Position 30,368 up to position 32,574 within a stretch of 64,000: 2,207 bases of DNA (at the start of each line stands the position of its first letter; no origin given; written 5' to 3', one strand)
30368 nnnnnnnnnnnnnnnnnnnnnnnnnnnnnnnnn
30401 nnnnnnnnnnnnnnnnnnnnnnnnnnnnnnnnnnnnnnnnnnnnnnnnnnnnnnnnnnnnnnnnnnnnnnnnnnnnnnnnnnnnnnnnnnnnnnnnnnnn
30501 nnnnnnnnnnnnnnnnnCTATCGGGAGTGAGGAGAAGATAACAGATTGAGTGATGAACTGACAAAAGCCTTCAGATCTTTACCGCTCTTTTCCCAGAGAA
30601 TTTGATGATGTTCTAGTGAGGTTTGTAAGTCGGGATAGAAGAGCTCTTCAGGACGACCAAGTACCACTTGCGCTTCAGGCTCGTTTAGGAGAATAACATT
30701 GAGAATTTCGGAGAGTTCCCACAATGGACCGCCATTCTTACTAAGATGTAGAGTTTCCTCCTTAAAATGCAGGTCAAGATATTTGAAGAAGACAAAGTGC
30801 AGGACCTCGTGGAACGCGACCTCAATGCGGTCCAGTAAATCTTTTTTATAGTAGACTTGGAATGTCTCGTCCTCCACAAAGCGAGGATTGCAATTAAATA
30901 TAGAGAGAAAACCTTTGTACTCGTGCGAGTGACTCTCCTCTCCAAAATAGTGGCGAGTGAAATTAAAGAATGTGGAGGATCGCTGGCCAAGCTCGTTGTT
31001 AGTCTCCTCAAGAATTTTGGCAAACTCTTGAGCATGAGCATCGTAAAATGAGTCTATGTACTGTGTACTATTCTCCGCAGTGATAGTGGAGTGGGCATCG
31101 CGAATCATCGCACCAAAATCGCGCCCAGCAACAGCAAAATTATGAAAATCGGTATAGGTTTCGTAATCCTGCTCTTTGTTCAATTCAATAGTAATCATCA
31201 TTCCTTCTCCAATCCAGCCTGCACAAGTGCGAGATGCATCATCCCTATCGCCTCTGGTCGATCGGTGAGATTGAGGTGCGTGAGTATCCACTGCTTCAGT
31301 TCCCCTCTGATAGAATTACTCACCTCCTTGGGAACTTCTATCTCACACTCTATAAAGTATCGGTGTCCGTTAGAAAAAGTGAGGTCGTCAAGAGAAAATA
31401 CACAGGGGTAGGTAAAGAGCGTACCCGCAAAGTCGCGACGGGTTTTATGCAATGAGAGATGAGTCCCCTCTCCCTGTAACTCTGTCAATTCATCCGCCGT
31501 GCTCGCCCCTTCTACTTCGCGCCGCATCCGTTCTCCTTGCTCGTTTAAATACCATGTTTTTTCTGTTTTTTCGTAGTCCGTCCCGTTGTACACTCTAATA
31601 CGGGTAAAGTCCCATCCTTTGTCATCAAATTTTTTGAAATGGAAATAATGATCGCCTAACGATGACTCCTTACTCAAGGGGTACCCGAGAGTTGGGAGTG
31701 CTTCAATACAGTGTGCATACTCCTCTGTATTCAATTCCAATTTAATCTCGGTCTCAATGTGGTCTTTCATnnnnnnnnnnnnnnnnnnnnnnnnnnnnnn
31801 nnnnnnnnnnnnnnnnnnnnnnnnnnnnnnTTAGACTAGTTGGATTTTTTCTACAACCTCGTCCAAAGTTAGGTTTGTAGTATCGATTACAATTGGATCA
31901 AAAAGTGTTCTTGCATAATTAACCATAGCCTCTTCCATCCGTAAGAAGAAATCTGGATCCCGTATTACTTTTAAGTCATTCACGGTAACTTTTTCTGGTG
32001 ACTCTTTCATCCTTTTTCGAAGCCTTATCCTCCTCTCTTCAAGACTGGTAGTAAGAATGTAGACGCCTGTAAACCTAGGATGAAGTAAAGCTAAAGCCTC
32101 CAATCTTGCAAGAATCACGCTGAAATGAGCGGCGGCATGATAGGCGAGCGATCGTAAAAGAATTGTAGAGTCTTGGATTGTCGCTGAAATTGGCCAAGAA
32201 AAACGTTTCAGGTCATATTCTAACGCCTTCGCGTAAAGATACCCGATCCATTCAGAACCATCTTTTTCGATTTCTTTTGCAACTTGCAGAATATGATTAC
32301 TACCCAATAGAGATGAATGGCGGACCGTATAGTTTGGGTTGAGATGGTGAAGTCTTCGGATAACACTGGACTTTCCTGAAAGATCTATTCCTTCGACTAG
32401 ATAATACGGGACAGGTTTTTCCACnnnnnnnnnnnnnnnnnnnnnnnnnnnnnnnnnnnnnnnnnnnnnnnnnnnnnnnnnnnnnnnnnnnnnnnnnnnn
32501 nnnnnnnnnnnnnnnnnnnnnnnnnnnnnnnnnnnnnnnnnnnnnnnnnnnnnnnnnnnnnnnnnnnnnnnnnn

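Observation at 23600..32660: Accessory island with three HExxH paralogs, a radical SAM/SPASM maturase, small peptide ORFs, a SET-HK pair and a Tmk-like/CYTH operon, suggestive of an undescribed peptide-modification or signalling system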

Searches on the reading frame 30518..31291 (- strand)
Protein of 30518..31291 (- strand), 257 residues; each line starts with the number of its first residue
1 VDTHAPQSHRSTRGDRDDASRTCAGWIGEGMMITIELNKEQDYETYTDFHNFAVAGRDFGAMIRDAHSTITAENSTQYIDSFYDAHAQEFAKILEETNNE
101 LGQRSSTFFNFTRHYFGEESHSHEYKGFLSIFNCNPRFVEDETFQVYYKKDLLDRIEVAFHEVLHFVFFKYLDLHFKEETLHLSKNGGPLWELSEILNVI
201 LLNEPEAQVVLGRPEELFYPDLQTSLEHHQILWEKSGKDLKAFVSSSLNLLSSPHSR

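Call 6: search_protein_families(library=pfam, proteins=[window:30518-31291:-], max_evalue=0.1)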
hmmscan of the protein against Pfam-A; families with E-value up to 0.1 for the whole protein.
window:30518-31291:- (257 aa): 1 family
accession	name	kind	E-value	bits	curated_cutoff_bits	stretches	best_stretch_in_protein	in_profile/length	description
PF13009.11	Integrase_2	-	0.093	12.2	25.4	0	88-173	8-93/327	Putative integrase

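Call 7: search_protein_families(library=ncbifam, proteins=[window:30518-31291:-], max_evalue=0.1)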
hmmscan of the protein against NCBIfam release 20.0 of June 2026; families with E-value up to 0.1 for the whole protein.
window:30518-31291:- (257 aa): 0 families

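Call 17: find_homologous_proteins(query=window:30518-31201:-, max_evalue=0.001)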
Query window:30518-31201:- (227 aa): 43 proteins with E <= 0.001 among 104 candidates.
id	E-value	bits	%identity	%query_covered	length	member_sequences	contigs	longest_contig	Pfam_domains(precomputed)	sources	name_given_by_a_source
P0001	2.8e-148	510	100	100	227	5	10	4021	-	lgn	-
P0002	1.0e-130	452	88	99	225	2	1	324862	-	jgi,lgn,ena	-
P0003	2.0e-127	442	84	99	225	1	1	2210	-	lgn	-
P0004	2.7e-117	408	81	98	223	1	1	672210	-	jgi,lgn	-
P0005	2.2e-65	239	53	96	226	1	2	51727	-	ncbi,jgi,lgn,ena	ncbi:MAG: hypothetical protein WCW56_01470 [Candidatus Paceibacterota bacterium]|jgi:hypothetical pr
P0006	2.1e-62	229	51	97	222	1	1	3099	-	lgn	-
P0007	1.9e-61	226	50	96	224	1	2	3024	-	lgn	-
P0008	3.7e-61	225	48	96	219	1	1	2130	-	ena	-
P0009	1.3e-59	220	48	96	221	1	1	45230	-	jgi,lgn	jgi:hypothetical protein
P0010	7.1e-59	217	49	97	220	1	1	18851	-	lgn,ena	-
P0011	8.4e-59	217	46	97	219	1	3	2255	-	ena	-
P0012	9.6e-59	217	49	99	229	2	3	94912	-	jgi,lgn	jgi:hypothetical protein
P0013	1.5e-58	216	48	96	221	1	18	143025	-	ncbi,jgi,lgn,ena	jgi:hypothetical protein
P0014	1.8e-58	216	46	97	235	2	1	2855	-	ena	-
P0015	3.0e-58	215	46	96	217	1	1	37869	-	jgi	jgi:hypothetical protein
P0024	4.3e-56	208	47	97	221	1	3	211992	-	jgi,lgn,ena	-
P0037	1.1e-41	161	40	97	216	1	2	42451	-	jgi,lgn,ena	jgi:hypothetical protein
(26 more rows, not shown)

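Call 18: find_encoding_contigs(protein=P0002, flank=10000, max_places=3)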
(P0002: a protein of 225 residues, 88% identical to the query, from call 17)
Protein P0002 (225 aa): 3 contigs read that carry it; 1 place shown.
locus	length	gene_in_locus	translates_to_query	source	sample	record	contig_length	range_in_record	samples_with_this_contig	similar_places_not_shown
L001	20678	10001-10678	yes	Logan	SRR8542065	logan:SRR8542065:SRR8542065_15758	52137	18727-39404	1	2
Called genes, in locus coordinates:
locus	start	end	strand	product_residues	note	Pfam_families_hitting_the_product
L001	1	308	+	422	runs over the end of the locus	PF00675:Peptidase_M16, PF05193:Peptidase_M16_C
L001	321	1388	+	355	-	PF01594:AI-2E_transport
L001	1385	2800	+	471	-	PF00133:tRNA-synt_1, PF01406:tRNA-synt_1e (faint), PF09334:tRNA-synt_1g, PF00133:tRNA-synt_1, PF19303:Anticodon_3 (weak), PF08264:Anticodon_1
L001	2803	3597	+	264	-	PF01026:TatD_DNase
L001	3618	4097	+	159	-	PF01250:Ribosomal_S6 (weak)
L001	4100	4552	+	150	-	PF00436:SSB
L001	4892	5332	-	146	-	-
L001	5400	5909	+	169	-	-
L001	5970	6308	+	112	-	-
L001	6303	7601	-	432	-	PF01071:GARS_A, PF02843:GARS_C (weak)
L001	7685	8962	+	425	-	PF00675:Peptidase_M16, PF05193:Peptidase_M16_C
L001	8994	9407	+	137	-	PF00293:NUDIX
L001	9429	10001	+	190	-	PF01928:CYTH (weak)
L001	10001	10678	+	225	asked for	-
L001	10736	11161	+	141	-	-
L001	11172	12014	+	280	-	PF10026:DUF2268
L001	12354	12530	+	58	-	-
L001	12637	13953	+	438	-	PF04055:Radical_SAM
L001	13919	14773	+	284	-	PF01048:PNP_UDP_1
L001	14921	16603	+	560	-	PF00006:ATP-synt_ab (faint), PF02463:SMC_N (faint), PF00005:ABC_tran, PF13304:AAA_21 (faint), PF13401:AAA_22 (faint), PF12848:ABC_tran_Xtn (weak), PF00005:ABC_tran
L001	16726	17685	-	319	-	-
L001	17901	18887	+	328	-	PF02016:Peptidase_S66, PF17676:Peptidase_S66C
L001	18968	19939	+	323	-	PF05185:PRMT5, PF05175:MTS (weak), PF00398:RrnaAD (weak), PF02475:TRM5-TYW2_MTfase, PF06325:PrmA, PF12847:Methyltransf_18 (weak), PF08241:Methyltransf_11 (weak), PF13649:Methyltransf_25, +1 more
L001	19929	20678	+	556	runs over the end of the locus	PF16927:HisKA_7TM, PF00512:HisKA, PF02518:HATPase_c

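Call 19: find_encoding_contigs(protein=P0004, flank=10000, max_places=3)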
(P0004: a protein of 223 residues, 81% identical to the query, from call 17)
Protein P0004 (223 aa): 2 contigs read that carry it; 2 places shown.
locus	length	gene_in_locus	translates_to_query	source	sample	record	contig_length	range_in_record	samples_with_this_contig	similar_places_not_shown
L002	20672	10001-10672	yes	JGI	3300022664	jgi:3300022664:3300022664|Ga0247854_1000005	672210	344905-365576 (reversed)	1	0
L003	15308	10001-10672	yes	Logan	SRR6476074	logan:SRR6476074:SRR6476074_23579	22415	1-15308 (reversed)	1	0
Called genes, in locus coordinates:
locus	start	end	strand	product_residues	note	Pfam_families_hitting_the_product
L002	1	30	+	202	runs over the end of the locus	PF11967:RecO_N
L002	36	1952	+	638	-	-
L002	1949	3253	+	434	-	PF00587:tRNA-synt_2b, PF03129:HGTP_anticodon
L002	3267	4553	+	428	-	PF00675:Peptidase_M16, PF05193:Peptidase_M16_C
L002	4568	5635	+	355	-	PF01594:AI-2E_transport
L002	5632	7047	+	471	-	PF00133:tRNA-synt_1, PF01406:tRNA-synt_1e (faint), PF09334:tRNA-synt_1g, PF00133:tRNA-synt_1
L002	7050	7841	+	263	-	PF01026:TatD_DNase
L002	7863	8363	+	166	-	PF01250:Ribosomal_S6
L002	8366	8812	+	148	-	PF00436:SSB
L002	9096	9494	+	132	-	-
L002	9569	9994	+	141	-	-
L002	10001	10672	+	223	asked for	-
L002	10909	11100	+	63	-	-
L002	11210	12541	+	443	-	PF04055:Radical_SAM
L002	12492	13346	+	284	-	PF01048:PNP_UDP_1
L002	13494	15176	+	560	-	PF00006:ATP-synt_ab (faint), PF02463:SMC_N (faint), PF00005:ABC_tran, PF13304:AAA_21 (faint), PF13401:AAA_22 (faint), PF00005:ABC_tran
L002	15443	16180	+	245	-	-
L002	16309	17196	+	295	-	PF00892:EamA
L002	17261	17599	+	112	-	-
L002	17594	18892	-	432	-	PF01071:GARS_A, PF02843:GARS_C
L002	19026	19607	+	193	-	PF13302:Acetyltransf_3, PF13420:Acetyltransf_4 (weak)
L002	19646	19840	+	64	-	-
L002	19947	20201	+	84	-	-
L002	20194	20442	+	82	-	-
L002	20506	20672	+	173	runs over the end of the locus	PF00856:SET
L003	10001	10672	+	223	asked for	-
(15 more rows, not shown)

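Call 73: find_encoding_contigs(protein=P0013, flank=5000, max_places=1)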
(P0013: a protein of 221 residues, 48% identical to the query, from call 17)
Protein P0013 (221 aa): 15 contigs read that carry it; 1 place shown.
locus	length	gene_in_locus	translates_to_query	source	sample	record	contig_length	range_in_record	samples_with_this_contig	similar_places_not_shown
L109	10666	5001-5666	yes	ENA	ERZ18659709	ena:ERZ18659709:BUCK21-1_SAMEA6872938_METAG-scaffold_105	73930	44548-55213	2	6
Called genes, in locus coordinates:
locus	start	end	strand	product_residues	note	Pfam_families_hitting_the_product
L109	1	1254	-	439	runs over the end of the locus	PF00814:TsaD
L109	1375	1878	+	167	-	PF00293:NUDIX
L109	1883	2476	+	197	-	PF01928:CYTH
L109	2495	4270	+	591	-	PF00664:ABC_membrane, PF02463:SMC_N, PF00005:ABC_tran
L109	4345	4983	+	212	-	-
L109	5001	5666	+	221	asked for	-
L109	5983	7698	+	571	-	PF00749:tRNA-synt_1c, PF19269:Anticodon_2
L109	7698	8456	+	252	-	PF01887:SAM_HAT_N, PF20257:SAM_HAT_C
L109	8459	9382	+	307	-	-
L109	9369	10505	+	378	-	PF13528:Glyco_trans_1_3, PF04101:Glyco_tran_28_C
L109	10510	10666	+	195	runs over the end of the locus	PF03575:Peptidase_S51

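Call 74: find_encoding_contigs(protein=P0024, flank=5000, max_places=1)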
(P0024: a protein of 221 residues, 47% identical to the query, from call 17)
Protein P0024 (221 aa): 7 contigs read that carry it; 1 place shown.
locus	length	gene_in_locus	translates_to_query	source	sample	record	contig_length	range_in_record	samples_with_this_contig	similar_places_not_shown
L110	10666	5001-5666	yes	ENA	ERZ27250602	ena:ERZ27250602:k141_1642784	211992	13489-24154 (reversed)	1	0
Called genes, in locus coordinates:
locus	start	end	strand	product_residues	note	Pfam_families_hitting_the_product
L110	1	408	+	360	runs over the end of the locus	PF00226:DnaJ, PF01556:DnaJ_C, PF00684:DnaJ_CXXCXGXG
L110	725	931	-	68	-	-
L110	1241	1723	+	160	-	PF13302:Acetyltransf_3, PF13420:Acetyltransf_4, PF13523:Acetyltransf_8 (faint), PF13673:Acetyltransf_10, PF00583:Acetyltransf_1, PF13508:Acetyltransf_7, PF08445:FR47 (weak)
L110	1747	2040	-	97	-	-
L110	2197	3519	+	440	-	PF04055:Radical_SAM, PF13353:Fer4_12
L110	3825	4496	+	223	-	PF13485:Peptidase_MA_2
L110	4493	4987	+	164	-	PF00293:NUDIX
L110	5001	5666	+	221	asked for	-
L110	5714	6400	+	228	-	-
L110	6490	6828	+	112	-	-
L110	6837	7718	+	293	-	-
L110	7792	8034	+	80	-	-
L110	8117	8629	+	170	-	-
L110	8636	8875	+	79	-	-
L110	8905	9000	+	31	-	-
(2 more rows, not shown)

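Call 75: find_encoding_contigs(protein=P0037, flank=5000, max_places=1)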
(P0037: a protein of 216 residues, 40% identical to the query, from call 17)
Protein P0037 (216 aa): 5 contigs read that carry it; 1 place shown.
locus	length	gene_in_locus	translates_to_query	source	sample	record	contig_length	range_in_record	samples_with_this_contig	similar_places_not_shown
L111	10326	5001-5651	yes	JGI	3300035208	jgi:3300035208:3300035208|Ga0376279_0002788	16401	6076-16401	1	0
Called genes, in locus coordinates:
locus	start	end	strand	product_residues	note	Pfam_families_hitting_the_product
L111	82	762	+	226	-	PF05552:MS_channel_1st_1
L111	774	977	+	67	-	-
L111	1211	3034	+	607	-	PF00005:ABC_tran, PF02463:SMC_N (faint)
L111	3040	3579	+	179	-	PF00293:NUDIX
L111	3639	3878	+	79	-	PF04149:DUF397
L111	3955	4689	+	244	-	-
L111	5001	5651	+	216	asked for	-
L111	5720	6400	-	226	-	PF13485:Peptidase_MA_2 (faint)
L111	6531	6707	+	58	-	-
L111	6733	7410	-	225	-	PF00515:TPR_1 (faint), PF07719:TPR_2 (faint), PF13181:TPR_8 (faint), PF13424:TPR_12 (weak)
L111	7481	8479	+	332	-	PF21068:ATPgraspMvdD, PF02955:GSH-S_ATP (faint), PF08443:RimK (weak)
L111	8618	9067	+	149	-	PF04073:tRNA_edit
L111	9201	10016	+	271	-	PF13505:OMP_b-brl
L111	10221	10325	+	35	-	?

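Call 77: search_protein_families(library=pfam, alignment_id=A5, max_evalue=0.05)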
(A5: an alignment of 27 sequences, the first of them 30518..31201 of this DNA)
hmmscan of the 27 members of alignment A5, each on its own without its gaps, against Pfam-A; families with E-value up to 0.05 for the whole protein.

A. member 1, window:30518-31201:- (227 aa): 0 families

B. families by the number of members that match (of 27 scanned): 7 families
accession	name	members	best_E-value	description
PF12363.14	Phage_TAC_12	1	6.8e-05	Phage tail assembly chaperone protein, TAC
PF00625.27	Guanylate_kin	1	0.003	Guanylate kinase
PF09406.16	DUF2004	1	0.011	Protein of unknown function (DUF2004)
PF17784.7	Sulfotransfer_4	1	0.012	Sulfotransferase domain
PF13597.11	NRDD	1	0.025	Anaerobic ribonucleoside-triphosphate reductase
PF04242.18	DUF424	1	0.027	Protein of unknown function (DUF424)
PF22885.1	DUF7020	1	0.031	Domain of unknown function (DUF7020)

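Call 80: predict_structure(alignment_id=A5)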
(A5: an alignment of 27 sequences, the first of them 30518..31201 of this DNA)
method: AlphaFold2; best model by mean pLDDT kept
length: 227 residues; sequences in the alignment: 27
mean_pLDDT: 95.5   pTM: 0.91
mean pLDDT of the five models: 95.5, 95.3, 94.9, 94.2, 93.9
residues with pLDDT >= 90: 217; 70-90: 6; 50-70: 1; < 50: 3
segments of 3 or more residues with pLDDT < 50: 225-227
pLDDT, mean of each block of 10 residues (from residue 1): 96 97 94 96 98 98 98 97 97 96 94 97 98 98 97 94 98 96 95 97 97 96 62
secondary structure, 60 per line:
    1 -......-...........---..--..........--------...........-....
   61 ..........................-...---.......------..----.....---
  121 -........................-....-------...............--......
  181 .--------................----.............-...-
elements in order: E2-7 H9-19 H29-36 H45-55 H57-86 E94-100 E113-117 H122-145 H147-150 H158-172 H175-181 H190-205 H210-222

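Call 104: search_protein_families(library=ncbifam, proteins=[L002:10909-11100:+, L002:11210-12541:+, L001:12354-12530:+, L001:11172-12014:+, L002:9569-9994:+], max_evalue=0.001)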
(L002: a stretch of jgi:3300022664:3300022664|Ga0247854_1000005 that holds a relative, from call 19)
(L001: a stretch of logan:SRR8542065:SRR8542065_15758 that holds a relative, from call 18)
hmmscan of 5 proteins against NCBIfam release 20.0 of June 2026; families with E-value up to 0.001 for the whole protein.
L002:10909-11100:+ (63 aa): 0 families

L002:11210-12541:+ (443 aa): 59 families (the best 25 are shown)
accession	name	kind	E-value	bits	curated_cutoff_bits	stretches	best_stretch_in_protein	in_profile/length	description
TIGR04136.1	rSAM_FibroRumin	equivalog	7.2e-39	133.9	400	1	4-410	3-427/458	FibroRumin system radical SAM peptide maturase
TIGR04163.1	rSAM_cobopep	equivalog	6.6e-25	87.7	375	1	61-280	43-251/428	peptide-modifying radical SAM enzyme CbpB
NF041707.1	rSAM_YhhB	equivalog_domain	3.6e-24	85.4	445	1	87-272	6-190/369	cyclophane-forming radical SAM/SPASM peptide maturase YhhB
NF047865.1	rSAM_PapB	equivalog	4.1e-24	85.4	340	1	85-272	5-183/330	PapB family radical SAM/SPASM ranthipeptide maturase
TIGR03906.1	quino_hemo_SAM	equivalog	9e-24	83.9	453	1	84-276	95-283/467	quinohemoprotein amine dehydrogenase maturation protein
TIGR04068.1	rSAM_ocin_clost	equivalog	1.7e-23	83.2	500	1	47-249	49-243/462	Cys-rich peptide radical SAM maturase CcpM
NF041718.1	rSAM_phane_AMC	equivalog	4.6e-22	78.5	425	1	84-276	7-187/362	cyclophane-forming radical SAM peptide maturase AmcB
TIGR04064.1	rSAM_nif11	equivalog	2.4e-21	76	518.7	1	69-239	64-227/459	nif11-like peptide radical SAM maturase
NF038107.1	rSAM_NF038107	equivalog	6.7e-21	74.6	600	1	45-276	48-275/444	Cys-every-fifth radical SAM/SPASM peptide maturase CefB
TIGR03978.1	rSAM_paired_1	equivalog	6.5e-20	71.3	370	1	12-258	10-251/466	His-Xaa-Ser system radical SAM maturase HxsB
TIGR03974.1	rSAM_six_Cys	equivalog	1.3e-19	70.4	425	1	68-255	81-265/451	thioether cross-link-forming SCIFF peptide maturase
TIGR03942.1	sulfatase_rSAM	equivalog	2.4e-19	69.7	349.45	1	89-274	7-186/363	anaerobic sulfatase maturase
TIGR04261.1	rSAM_GlyRichRpt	subfamily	4.6e-18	65.4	310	1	92-276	6-185/363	cyclophane-forming radical SAM/SPASM peptide maturase GrrM/OscB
NF041298.1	rSAM_mat_DynA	equivalog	6.5e-18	64.8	450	1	93-274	11-181/356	dynobactin maturation radical SAM/SPASM protein DynA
TIGR04463.1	rSAM_vs_C_rich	equivalog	1.2e-17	63.8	525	1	36-277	36-269/438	TIGR04463 family radical SAM/SPASM RiPP maturase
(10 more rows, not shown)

L001:12354-12530:+ (58 aa): 0 families

L001:11172-12014:+ (280 aa): 0 families

L002:9569-9994:+ (141 aa): 0 families

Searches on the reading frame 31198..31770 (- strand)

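Call 6: search_protein_families(library=pfam, proteins=[window:31198-31770:-], max_evalue=0.1)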
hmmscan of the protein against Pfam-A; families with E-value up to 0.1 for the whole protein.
window:31198-31770:- (190 aa): 1 family
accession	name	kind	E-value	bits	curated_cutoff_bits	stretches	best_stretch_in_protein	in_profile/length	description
PF01928.26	CYTH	-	1.7e-06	28.4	23.2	1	4-155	1-158/179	CYTH domain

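Call 7: search_protein_families(library=ncbifam, proteins=[window:31198-31770:-], max_evalue=0.1)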
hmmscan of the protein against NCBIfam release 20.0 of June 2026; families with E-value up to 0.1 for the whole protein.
window:31198-31770:- (190 aa): 0 families

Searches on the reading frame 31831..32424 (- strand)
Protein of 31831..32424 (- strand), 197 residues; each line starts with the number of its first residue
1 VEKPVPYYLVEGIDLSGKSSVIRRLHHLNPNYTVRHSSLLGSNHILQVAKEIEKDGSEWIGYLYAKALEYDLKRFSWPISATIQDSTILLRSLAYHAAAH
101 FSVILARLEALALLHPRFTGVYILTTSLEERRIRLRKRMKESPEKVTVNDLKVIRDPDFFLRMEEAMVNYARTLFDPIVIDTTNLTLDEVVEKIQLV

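Call 12: search_protein_families(library=pfam, proteins=[window:31831-32424:-], max_evalue=0.01)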
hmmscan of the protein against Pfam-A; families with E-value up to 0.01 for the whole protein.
window:31831-32424:- (197 aa): 3 families
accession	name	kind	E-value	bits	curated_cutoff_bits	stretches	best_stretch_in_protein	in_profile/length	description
PF13238.12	AAA_18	-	0.00037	21.4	29.4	1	10-145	3-118/128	AAA domain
PF02223.23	Thymidylate_kin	-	0.0037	17.4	27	1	10-194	1-185/185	Thymidylate kinase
PF13671.12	AAA_33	-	0.0047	17.7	27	0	12-149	6-131/143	AAA domain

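Call 69: search_protein_families(library=ncbifam, proteins=[window:31831-32424:-], max_evalue=1)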
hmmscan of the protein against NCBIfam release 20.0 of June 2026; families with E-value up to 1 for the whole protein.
window:31831-32424:- (197 aa): 3 families
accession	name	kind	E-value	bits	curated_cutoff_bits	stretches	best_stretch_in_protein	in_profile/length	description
TIGR00041.1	DTMP_kinase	equivalog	0.0023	17.7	83.25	1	7-194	6-196/196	dTMP kinase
TIGR03263.1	guanyl_kin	equivalog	0.046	13.3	160.45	1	116-147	111-142/180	guanylate kinase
TIGR00017.1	cmk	equivalog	0.13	11.9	135.55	1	124-194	144-213/217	(d)CMP kinase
